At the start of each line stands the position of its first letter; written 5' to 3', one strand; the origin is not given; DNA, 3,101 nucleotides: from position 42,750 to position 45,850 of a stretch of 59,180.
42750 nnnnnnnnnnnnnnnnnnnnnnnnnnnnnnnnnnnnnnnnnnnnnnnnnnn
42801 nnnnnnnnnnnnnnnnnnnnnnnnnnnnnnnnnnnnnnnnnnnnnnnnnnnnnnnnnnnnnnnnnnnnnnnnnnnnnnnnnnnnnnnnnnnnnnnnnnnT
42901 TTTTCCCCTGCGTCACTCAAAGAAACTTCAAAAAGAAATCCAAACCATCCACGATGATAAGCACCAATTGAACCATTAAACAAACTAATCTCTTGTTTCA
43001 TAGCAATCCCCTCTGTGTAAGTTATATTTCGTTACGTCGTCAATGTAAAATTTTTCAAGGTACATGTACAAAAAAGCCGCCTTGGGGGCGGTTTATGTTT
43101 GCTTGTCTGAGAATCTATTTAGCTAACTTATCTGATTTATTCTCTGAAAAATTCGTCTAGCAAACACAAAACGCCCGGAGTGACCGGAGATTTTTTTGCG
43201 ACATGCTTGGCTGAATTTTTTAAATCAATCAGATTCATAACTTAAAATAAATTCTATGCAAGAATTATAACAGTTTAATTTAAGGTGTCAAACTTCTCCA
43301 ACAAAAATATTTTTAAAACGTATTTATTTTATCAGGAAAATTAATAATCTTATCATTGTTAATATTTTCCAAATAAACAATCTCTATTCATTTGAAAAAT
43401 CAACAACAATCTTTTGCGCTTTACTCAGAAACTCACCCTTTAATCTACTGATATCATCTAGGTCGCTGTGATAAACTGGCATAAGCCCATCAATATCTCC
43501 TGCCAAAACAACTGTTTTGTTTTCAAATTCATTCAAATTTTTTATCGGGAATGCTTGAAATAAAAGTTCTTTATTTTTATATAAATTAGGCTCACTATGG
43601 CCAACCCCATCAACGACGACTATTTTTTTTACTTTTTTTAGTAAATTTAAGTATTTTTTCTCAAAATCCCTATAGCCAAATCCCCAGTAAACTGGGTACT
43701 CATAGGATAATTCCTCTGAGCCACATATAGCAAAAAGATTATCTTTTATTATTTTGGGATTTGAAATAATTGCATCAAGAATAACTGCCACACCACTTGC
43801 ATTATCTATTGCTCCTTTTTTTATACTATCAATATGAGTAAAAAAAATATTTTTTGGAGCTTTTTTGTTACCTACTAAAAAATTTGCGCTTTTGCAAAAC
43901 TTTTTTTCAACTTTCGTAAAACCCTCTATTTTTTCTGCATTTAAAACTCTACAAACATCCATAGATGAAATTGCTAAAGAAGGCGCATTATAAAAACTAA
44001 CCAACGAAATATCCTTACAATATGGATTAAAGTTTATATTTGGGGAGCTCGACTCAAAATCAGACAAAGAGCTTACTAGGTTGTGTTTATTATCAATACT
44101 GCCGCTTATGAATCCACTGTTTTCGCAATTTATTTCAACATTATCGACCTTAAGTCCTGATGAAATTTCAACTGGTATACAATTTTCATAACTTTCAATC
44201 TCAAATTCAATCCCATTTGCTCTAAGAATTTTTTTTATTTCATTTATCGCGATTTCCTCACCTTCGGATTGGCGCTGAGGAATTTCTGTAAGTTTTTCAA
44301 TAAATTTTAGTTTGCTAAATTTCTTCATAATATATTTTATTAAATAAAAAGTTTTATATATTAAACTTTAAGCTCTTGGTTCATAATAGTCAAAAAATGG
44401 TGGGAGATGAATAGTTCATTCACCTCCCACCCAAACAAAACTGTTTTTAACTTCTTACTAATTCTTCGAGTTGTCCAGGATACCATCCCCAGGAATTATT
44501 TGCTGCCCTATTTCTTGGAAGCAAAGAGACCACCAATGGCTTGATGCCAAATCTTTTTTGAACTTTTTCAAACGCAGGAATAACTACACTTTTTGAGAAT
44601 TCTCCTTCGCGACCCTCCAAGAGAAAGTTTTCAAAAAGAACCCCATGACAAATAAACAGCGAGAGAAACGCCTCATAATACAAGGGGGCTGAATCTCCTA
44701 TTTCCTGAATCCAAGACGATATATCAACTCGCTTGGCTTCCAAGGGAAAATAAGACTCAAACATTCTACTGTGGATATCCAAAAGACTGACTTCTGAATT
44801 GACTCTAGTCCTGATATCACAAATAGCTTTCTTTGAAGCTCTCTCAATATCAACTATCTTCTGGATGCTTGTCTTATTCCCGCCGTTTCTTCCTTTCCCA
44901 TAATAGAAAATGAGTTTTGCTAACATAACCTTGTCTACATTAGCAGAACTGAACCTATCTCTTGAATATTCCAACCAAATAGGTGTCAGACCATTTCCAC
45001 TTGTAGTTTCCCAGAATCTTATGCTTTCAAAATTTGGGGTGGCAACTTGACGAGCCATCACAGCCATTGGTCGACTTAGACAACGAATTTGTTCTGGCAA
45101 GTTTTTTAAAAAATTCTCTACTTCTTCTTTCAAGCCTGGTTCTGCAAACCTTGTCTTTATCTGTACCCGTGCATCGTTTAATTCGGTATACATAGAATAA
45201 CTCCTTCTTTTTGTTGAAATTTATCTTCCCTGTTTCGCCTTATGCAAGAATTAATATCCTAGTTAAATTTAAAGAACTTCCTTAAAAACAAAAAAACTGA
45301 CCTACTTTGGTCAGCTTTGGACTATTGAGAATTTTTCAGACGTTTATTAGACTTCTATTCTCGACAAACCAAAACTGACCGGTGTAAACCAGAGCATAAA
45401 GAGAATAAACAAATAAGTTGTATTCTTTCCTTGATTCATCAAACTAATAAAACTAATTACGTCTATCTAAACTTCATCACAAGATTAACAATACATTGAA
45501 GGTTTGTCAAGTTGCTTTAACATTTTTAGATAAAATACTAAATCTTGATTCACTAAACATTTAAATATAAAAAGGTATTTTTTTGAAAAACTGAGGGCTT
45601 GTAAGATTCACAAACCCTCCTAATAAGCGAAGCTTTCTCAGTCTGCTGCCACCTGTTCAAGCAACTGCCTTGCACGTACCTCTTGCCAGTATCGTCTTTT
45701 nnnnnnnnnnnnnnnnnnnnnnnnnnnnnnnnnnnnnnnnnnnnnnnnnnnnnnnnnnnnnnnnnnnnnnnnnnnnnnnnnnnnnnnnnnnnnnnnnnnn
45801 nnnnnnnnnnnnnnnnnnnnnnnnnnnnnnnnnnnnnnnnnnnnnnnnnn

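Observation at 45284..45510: Leader cassette 2 upstream of the 248-aa orphan: same architecture, with compensatory changes relative to cassette 1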

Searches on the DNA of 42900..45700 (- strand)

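Call 21: search_rna_families(source=window, start=42900, end=45700, threshold=evalue, max_evalue=10)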
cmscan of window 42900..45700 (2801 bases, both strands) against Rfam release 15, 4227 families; matches with E-value up to 10: 8.
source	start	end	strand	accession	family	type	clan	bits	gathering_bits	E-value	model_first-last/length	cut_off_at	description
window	44057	44145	-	RF01424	snoR118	Gene; snRNA; snoRNA; CD-box;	CL00071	21.1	44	0.53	1-92/92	no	small nucleolar RNA snoR118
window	45191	45231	-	RF03084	DUF2815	Gene; sRNA;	-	20.8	41.2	1.2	1-62/62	no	DUF2815 RNA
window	43067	43190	-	RF01859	Phe_leader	Cis-reg; leader;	-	20.8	55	2.8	1-125/125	no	Phenylalanine leader peptide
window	43068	43126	-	RF02891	AgrB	Gene; antisense;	-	18.9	40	6.4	1-84/84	no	ArsR-gov region gene B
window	44398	44501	+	RF01456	VrrA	Gene; antisense;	-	17.8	50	8.4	1-140/140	no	Vibrio regulatory RNA of OmpA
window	45309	45380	-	RF00827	mir-77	Gene; miRNA;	-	16.7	83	4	14-73/89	no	mir-77 microRNA precursor family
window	43995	44024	+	RF00617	cHP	Cis-reg;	CL00129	16.6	40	5.6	1-45/45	no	Flavivirus capsid hairpin cHP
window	43060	43095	+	RF00624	P9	Gene;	-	14.6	43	8.9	38-73/74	no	Pseudomonas sRNA P9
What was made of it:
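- On Any Rfam family (T-box, riboswitches, known leaders): At E up to 10, only noise overlaps cassette 2: mir-77 at 16.7 bits (call 21).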

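Call 41: build_rna_model(alignment_id=A4, structure=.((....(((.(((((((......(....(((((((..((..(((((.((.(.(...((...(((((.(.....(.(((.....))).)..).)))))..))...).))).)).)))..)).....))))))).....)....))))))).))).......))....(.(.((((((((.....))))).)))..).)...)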
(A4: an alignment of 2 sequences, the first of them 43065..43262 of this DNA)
Model R1 built from alignment A4 (2 sequences, 201 columns); structure: as given.
model positions 201; base pairs 53; branch points 1; effective number of sequences 1.11; information 0.591 bits per position. Calibrated on 0.2 Mb of random sequence (short: E-values are rough).
structure used (alignment columns):
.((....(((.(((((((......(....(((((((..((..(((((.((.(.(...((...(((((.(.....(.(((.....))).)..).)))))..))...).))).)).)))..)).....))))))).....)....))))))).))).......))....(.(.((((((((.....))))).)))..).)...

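Call 42: search_with_rna_model(model_id=R1, source=window, filters=off, max_evalue=10, show_alignments=3)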
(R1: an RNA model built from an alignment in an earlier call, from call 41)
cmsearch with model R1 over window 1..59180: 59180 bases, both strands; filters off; matches with E-value up to 10: 77.
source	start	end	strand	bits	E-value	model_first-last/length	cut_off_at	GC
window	43065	43262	-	229.7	9.1e-43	1-201/201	no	0.36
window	43103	43285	+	22.3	0.0092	1-201/201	no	0.31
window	40193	40356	+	16.5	0.12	1-201/201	no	0.38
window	43038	43101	+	14.2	0.33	1-201/201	no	0.41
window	52462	52551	-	14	0.35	1-201/201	no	0.29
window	33409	33506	-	13.9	0.38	1-201/201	no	0.33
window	4037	4144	+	13.4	0.48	1-201/201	no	0.33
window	33326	33447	+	13.2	0.51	1-201/201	no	0.3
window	2016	2067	-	13.2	0.51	1-201/201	no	0.25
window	5281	5386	+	12.3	0.77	1-201/201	no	0.25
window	48526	48571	+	12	0.89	1-201/201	no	0.17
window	47047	47128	+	11.1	1.3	1-201/201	no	0.35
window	43726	43807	-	10.9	1.4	1-201/201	no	0.28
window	8146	8278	-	10.8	1.5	1-201/201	no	0.3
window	32176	32230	+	10.7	1.6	1-201/201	no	0.27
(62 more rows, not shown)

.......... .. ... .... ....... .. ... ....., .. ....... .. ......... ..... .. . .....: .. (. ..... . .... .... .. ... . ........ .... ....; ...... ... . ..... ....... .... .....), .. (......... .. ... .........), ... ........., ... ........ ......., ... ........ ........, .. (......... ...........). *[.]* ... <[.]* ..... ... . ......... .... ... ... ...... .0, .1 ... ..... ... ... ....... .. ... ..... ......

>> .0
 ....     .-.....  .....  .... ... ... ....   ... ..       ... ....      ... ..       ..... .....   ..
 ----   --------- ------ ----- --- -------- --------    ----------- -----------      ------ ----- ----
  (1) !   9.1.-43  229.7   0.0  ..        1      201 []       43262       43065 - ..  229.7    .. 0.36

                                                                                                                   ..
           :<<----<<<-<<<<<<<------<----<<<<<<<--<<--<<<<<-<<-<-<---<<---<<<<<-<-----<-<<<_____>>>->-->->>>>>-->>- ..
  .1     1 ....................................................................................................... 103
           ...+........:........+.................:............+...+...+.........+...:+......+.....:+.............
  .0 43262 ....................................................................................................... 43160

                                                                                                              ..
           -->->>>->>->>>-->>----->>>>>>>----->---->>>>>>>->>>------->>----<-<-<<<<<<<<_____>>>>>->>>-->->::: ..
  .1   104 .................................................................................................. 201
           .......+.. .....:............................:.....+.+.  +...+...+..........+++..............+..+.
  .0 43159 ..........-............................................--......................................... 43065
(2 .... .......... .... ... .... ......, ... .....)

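Call 81: build_rna_model(alignment_id=A6, structure=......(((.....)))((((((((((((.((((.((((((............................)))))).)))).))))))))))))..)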
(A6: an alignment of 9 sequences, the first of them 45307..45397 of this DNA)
Model R2 built from alignment A6 (9 sequences, 95 columns); structure: as given.
model positions 91; base pairs 25; branch points 1; effective number of sequences 1.45; information 0.627 bits per position. Calibrated on 0.2 Mb of random sequence (short: E-values are rough).
structure used (alignment columns):
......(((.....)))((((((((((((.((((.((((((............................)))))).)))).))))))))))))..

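Call 82: search_with_rna_model(model_id=R2, sources=[window, L081, L205, L206, L207, L208, L209, L210, L211, L212, L213], max_evalue=10, show_alignments=0)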
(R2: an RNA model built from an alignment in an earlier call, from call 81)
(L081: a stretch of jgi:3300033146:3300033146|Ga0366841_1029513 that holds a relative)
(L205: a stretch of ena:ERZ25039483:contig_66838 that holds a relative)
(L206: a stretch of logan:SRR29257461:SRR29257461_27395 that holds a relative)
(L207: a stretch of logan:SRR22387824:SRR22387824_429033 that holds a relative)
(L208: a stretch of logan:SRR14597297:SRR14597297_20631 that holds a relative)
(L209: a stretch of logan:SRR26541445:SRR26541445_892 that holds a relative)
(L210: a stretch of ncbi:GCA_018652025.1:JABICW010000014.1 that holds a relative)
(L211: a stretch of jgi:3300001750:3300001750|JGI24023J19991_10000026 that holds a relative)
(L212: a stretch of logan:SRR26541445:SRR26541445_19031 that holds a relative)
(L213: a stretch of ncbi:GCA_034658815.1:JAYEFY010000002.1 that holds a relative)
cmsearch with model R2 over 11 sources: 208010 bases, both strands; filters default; matches with E-value up to 10: 28.
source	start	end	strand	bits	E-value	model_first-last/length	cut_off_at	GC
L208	2911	3000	-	106.9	9.3e-23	1-91/91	no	0.37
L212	2140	2230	-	105.5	2e-22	1-91/91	no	0.42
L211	9071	9161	-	103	8e-22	1-91/91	no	0.38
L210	8039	8130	-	101.3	2e-21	1-91/91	no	0.38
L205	9304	9394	-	100.7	2.8e-21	1-91/91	no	0.41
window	45307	45397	-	99.6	5.1e-21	1-91/91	no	0.38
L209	7847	7938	-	98.8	8e-21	1-91/91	no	0.39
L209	8013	8105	-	91.4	4.7e-19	1-91/91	no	0.42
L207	1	93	-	91.1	5.5e-19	1-91/91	no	0.37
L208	2897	2985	+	39.8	1e-06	1-91/91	no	0.36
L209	7837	7923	+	37.2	4.1e-06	1-91/91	no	0.4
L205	9289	9379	+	34.1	2.3e-05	1-91/91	no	0.36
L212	2132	2215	+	34.1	2.3e-05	1-91/91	no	0.43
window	45292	45382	+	33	4.2e-05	1-91/91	no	0.37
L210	8632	8717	-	31.6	9e-05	1-91/91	no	0.35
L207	1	78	+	30.6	0.00016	18-91/91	5'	0.32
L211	9057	9146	+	29.7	0.00026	1-91/91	no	0.37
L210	8029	8115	+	29.6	0.00028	1-91/91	no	0.38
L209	8601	8687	-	29.2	0.00035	1-91/91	no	0.32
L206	9750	9834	-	26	0.002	1-91/91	no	0.34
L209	7975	8090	+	22.7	0.012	1-91/91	no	0.39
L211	3243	3331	-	21.6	0.022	1-91/91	no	0.33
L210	9669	9740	-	19.4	0.074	1-91/91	no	0.25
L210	1616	1696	+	16.5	0.37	1-91/91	no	0.26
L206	17083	17115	-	11.1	7.3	38-69/91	no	0.15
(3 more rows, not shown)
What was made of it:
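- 43065..43291 (-): Cassette 1, a distant relative with the same layout, upstream of the 490-aa gene. The cassette-2 covariance model finds it at 21.3 bits, E 0.027 (call 82).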

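Call 100: search_with_rna_model(model_id=R2, sources=[L001, L002, L003, L004, L005, L006, L007, L008, L009, L010, L011, L012, L013, L014, L015, L016, L017, L018, L019, L020, L021, L022, L023, L024, L025, L026, L027, L028, L029, L030, L031, L032, L033, L034, L035, L036, L037, L038, L039, L040, L041, L042, L043, L044, L045, L046, L047, L048, L049, L050, L051, L052, L053, L054, L055, L056, L057, L058, L059, L060, L061, L062, L063, L064, L065, L066, L067, L068, L069, L070, L071, L072, L073, L074, L075, L076, L077, L078, L079, L080, L202, L203, L204], max_evalue=1)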
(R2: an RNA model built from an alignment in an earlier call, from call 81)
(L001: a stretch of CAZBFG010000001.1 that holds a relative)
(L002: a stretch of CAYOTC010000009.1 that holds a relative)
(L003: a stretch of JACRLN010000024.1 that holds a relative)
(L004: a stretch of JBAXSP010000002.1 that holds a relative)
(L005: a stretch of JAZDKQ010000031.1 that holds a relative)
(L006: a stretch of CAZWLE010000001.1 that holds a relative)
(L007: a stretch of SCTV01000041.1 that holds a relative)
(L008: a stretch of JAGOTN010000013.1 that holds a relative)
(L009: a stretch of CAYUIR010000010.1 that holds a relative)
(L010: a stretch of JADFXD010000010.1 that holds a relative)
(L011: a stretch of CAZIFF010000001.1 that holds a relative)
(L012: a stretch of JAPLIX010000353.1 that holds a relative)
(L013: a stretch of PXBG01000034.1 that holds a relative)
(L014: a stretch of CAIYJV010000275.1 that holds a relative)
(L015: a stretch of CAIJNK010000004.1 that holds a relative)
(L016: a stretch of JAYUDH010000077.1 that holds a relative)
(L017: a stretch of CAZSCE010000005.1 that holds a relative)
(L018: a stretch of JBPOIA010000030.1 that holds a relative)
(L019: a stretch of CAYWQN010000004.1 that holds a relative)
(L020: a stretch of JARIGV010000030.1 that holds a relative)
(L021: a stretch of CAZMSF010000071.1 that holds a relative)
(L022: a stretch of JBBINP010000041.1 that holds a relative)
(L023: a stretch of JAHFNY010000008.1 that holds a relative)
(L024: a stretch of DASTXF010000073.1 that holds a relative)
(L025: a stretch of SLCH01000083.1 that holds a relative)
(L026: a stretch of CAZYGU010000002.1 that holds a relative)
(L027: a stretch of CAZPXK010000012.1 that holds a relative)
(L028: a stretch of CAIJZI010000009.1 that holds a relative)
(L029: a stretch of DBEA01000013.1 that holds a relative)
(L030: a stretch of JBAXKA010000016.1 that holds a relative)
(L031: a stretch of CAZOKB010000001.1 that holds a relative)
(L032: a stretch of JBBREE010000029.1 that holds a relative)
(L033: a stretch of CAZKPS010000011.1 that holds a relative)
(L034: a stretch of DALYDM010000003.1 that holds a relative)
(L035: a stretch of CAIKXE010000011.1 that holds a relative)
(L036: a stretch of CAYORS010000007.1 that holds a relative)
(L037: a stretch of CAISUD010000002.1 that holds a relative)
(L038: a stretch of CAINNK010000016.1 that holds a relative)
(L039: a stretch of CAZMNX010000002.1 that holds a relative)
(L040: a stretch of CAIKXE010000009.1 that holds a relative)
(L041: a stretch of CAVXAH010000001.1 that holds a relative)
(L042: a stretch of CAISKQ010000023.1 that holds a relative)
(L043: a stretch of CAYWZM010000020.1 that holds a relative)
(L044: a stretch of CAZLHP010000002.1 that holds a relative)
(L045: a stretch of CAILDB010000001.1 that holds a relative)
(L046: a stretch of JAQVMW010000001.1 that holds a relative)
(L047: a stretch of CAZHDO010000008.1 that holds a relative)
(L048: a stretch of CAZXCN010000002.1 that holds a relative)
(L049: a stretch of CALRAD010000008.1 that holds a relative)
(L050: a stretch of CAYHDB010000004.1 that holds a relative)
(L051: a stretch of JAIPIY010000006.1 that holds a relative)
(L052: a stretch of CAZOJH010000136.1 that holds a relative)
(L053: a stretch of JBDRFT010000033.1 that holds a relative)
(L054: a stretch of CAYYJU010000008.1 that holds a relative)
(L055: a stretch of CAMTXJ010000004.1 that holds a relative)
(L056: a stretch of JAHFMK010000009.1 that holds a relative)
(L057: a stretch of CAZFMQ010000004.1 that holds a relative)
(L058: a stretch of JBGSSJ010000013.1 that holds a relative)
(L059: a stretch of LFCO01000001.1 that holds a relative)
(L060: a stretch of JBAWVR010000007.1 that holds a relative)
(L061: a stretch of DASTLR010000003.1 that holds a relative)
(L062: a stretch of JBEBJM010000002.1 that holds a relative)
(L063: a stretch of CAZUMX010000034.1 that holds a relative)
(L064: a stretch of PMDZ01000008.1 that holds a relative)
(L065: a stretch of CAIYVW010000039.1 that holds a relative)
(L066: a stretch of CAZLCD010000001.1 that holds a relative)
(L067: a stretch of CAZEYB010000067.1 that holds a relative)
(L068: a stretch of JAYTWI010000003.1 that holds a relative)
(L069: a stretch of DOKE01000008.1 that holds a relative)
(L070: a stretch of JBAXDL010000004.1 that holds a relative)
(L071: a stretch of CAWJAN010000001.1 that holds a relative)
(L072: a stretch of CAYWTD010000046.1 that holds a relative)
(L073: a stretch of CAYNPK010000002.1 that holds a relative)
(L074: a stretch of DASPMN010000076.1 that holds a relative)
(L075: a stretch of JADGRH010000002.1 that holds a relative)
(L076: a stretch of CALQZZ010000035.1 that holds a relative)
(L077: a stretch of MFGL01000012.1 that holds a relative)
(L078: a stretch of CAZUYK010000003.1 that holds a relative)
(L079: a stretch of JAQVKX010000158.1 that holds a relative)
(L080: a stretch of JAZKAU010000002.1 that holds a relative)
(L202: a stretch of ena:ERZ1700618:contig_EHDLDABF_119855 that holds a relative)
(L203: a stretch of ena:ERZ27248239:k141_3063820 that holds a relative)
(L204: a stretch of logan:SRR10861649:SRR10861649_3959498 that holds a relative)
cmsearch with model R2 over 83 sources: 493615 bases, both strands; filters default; matches with E-value up to 1: 1.
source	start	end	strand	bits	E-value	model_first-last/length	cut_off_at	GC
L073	6383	6454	-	17.3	0.57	1-91/91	no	0.24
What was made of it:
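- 43065..43291 (-): The best score in 494 kb of control Patescibacteria DNA is 17.3 bits (call 100).
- No comparable hit in 494 kb of control DNA (call 100).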

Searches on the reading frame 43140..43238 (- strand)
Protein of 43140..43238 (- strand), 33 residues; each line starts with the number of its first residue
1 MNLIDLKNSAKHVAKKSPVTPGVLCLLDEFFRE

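Call 103: search_protein_families(library=pfam, proteins=[window:43140-43238:-], max_evalue=10)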
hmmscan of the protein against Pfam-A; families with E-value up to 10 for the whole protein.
seq(33 aa): 0 families

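Call 104: search_protein_families(library=ncbifam, proteins=[window:43140-43238:-], max_evalue=10)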
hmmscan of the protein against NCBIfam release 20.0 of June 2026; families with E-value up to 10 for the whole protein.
seq(33 aa): 0 families
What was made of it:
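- On Type I toxin-antitoxin: No toxin family matches (calls 103, 104).
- No toxin or leader-peptide family matches (calls 103, 104).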

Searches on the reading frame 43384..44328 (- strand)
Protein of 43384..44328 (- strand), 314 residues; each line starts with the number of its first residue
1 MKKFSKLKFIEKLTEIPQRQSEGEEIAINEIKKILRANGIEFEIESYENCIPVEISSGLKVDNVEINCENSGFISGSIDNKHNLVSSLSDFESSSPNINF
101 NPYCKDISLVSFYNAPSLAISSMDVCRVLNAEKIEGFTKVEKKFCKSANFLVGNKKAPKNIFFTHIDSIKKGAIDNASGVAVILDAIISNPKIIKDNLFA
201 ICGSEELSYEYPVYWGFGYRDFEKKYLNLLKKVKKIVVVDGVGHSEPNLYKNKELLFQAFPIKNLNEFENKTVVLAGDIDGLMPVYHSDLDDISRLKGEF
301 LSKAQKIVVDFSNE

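Call 10: search_protein_families(library=pfam, proteins=[window:43384-44328:-], max_evalue=0.01)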
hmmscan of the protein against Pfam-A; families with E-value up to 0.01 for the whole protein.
window:43384-44328:- (314 aa): 1 family
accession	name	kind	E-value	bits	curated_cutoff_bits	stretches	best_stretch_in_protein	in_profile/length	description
PF04389.22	Peptidase_M28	-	3e-05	24.3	21.3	1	161-248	16-101/193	Peptidase family M28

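Call 11: search_protein_families(library=ncbifam, proteins=[window:43384-44328:-], max_evalue=0.01)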
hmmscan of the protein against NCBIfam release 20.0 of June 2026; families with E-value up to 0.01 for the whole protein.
window:43384-44328:- (314 aa): 0 families

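Call 48: search_protein_families(library=padloc, proteins=[window:43384-44328:-], max_evalue=0.1)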
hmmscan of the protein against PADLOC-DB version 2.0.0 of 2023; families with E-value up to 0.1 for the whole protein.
window:43384-44328:- (314 aa): 0 families

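Call 49: search_protein_families(library=phrogs, proteins=[window:43384-44328:-], max_evalue=0.1)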
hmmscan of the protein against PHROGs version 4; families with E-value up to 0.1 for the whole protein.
window:43384-44328:- (314 aa): 1 family
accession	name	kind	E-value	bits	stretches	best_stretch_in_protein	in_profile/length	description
phrog_13380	-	unknown function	0.09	13.7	0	220-257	22-58/83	-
